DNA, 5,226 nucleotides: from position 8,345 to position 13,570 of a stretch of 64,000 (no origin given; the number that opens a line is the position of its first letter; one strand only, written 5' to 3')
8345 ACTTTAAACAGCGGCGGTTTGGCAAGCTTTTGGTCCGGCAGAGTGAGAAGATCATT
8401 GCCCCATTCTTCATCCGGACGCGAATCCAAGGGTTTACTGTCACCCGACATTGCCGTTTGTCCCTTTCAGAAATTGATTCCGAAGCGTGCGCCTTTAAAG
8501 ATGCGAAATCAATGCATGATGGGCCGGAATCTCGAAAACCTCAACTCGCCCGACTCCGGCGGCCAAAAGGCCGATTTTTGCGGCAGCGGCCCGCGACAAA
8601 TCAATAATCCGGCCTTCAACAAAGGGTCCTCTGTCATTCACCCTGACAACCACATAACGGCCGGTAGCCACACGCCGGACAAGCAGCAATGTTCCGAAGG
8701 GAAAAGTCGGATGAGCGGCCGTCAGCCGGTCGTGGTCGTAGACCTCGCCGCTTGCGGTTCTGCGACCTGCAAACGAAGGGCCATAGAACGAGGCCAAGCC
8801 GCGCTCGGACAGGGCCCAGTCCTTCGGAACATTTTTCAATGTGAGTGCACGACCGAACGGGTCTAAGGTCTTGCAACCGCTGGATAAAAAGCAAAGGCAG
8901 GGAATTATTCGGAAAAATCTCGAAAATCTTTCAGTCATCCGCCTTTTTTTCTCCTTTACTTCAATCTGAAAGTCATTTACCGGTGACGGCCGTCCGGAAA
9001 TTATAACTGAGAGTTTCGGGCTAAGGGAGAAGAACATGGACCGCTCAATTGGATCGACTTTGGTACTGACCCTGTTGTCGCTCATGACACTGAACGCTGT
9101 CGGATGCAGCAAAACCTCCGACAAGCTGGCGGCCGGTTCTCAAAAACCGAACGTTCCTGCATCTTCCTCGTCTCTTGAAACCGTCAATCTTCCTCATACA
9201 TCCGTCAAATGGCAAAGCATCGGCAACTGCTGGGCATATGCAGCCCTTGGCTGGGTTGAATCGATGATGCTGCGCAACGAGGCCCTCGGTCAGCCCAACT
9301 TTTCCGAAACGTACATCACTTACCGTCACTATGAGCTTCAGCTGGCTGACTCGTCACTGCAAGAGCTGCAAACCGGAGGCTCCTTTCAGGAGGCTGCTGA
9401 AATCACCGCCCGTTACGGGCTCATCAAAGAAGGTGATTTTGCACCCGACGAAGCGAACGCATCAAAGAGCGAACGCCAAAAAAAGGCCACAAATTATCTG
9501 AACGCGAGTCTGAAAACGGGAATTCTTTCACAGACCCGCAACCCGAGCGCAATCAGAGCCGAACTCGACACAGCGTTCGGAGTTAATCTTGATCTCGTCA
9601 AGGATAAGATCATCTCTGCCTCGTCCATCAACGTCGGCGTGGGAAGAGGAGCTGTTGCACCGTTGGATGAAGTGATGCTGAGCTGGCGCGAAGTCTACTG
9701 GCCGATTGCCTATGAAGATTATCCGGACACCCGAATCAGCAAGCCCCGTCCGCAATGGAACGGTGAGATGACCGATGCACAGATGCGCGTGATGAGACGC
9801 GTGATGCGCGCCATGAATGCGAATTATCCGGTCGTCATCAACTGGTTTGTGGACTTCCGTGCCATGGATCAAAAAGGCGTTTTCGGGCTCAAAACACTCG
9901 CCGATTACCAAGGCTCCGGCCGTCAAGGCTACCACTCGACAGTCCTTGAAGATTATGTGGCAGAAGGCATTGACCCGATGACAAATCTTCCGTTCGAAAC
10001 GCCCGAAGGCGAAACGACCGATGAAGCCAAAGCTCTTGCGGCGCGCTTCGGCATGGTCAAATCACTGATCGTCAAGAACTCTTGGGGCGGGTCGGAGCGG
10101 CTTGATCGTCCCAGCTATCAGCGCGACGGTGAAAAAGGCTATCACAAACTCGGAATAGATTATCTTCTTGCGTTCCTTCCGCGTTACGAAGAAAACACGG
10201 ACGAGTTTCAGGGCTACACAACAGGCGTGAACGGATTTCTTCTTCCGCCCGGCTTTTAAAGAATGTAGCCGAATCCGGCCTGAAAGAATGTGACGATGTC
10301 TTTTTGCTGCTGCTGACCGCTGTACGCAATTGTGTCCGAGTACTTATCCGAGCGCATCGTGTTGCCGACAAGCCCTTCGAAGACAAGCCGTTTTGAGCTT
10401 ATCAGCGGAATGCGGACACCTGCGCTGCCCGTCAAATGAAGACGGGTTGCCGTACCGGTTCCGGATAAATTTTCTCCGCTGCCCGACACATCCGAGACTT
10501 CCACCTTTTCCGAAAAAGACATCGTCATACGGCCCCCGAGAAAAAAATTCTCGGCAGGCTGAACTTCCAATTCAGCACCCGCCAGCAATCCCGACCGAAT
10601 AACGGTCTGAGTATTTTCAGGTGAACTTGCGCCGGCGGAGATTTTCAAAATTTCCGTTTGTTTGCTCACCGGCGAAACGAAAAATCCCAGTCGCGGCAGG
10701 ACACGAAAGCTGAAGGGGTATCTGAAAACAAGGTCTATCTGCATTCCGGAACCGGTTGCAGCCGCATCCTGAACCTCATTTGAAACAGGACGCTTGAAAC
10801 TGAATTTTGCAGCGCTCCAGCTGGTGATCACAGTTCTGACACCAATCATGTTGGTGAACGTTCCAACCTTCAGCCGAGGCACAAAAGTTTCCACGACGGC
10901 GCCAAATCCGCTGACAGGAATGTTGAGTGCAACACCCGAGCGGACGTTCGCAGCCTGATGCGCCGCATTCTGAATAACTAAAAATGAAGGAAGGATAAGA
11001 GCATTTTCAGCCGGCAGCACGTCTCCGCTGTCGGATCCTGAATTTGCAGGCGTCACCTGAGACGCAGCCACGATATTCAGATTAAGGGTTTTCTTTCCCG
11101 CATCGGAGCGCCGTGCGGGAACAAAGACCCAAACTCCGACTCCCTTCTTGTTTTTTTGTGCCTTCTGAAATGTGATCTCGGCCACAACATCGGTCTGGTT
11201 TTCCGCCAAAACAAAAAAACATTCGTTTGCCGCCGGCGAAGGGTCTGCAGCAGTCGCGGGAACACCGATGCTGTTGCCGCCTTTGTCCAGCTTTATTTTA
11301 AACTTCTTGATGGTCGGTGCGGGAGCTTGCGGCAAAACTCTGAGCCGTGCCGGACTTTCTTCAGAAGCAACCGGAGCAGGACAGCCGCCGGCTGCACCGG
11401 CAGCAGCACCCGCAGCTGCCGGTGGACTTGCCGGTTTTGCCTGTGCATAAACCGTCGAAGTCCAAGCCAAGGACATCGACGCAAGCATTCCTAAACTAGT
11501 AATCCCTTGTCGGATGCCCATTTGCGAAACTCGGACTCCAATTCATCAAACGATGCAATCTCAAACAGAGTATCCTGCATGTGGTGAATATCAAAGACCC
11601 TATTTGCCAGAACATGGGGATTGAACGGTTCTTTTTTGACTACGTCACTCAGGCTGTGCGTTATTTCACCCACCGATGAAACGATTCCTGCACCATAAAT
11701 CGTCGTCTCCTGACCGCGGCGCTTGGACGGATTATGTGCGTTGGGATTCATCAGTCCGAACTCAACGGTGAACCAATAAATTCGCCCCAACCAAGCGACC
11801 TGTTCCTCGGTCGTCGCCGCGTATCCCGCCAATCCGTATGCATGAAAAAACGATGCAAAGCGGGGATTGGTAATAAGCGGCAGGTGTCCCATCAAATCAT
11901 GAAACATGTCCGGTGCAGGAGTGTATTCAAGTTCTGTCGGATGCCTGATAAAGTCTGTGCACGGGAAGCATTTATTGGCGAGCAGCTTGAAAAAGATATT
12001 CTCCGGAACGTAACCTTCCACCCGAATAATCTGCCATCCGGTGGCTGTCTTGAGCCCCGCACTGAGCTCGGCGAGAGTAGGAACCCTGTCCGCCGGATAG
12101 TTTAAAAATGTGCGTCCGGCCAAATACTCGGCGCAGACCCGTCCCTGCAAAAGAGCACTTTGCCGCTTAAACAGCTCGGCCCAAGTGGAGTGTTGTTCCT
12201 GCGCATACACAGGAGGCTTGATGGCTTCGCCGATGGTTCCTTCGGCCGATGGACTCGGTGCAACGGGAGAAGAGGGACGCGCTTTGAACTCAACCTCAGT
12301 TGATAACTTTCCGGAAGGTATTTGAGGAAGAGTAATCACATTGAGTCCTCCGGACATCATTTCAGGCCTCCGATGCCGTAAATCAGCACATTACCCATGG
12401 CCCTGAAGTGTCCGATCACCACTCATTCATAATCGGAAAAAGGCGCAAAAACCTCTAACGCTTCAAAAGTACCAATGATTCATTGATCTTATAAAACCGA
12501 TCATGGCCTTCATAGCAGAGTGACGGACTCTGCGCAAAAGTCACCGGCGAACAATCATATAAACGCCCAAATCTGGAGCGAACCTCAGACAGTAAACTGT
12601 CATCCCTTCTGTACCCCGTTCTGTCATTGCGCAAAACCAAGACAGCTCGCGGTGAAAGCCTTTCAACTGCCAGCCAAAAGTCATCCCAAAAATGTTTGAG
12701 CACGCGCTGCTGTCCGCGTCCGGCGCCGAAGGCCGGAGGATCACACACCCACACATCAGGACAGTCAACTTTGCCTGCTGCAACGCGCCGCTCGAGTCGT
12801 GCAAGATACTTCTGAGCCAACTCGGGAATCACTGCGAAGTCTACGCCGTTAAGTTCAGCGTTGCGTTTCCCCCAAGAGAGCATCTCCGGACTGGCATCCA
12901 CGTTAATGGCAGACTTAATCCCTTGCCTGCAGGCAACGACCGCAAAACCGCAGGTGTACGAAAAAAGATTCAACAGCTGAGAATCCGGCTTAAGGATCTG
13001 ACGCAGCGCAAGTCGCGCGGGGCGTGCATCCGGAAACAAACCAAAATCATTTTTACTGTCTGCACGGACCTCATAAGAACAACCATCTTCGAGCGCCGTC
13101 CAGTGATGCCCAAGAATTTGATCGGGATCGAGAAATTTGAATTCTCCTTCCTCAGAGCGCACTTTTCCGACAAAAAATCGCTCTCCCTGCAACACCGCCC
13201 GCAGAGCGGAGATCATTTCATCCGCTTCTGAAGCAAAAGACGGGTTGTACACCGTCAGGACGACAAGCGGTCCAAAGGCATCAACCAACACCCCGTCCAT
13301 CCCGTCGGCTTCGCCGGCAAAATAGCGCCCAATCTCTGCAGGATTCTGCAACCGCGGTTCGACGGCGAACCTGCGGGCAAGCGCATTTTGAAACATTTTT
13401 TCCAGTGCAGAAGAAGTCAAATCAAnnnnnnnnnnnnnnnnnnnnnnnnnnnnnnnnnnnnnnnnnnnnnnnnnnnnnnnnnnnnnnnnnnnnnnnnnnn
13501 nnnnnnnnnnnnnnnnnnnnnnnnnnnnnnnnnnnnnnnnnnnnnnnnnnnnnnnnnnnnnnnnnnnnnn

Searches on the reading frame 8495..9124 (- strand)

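Call 11: search_protein_families(library=pfam, proteins=[window:8495-9124:-], max_evalue=0.001)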
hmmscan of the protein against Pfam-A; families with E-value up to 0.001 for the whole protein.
window:8495-9124:- (209 aa): 1 family
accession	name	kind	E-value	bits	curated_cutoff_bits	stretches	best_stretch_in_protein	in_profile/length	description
PF03330.24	DPBB_1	-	3.8e-24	85.2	28.8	1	107-195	2-82/83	Lytic transglycolase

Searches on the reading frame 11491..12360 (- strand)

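Call 12: search_protein_families(library=pfam, proteins=[window:11491-12360:-], max_evalue=0.001)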
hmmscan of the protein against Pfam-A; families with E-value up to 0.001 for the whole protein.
window:11491-12360:- (289 aa): 1 family
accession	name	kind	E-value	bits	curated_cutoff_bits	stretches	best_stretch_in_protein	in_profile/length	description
PF00351.26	Biopterin_H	-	5.6e-52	177.2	22.7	1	44-283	53-286/331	Biopterin-dependent aromatic amino acid hydroxylase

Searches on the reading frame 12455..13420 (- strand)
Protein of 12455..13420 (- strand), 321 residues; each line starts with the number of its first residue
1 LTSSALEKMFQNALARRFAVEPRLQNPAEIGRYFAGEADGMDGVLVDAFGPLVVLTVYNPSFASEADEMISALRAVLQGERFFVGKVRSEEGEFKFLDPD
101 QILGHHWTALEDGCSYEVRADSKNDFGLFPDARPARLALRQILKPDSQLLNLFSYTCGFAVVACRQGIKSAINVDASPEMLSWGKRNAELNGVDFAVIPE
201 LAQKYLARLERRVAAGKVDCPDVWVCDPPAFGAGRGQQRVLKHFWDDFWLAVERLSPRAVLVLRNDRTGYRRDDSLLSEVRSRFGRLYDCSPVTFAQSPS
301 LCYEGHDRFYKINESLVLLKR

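Call 12: search_protein_families(library=pfam, proteins=[window:12455-13420:-], max_evalue=0.001)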
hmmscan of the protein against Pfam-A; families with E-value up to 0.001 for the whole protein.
window:12455-13420:- (321 aa): 1 family
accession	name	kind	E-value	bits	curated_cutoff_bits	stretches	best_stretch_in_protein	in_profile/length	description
PF10672.15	Methyltrans_SAM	-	2e-14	54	27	1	104-234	83-209/286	S-adenosylmethionine-dependent methyltransferase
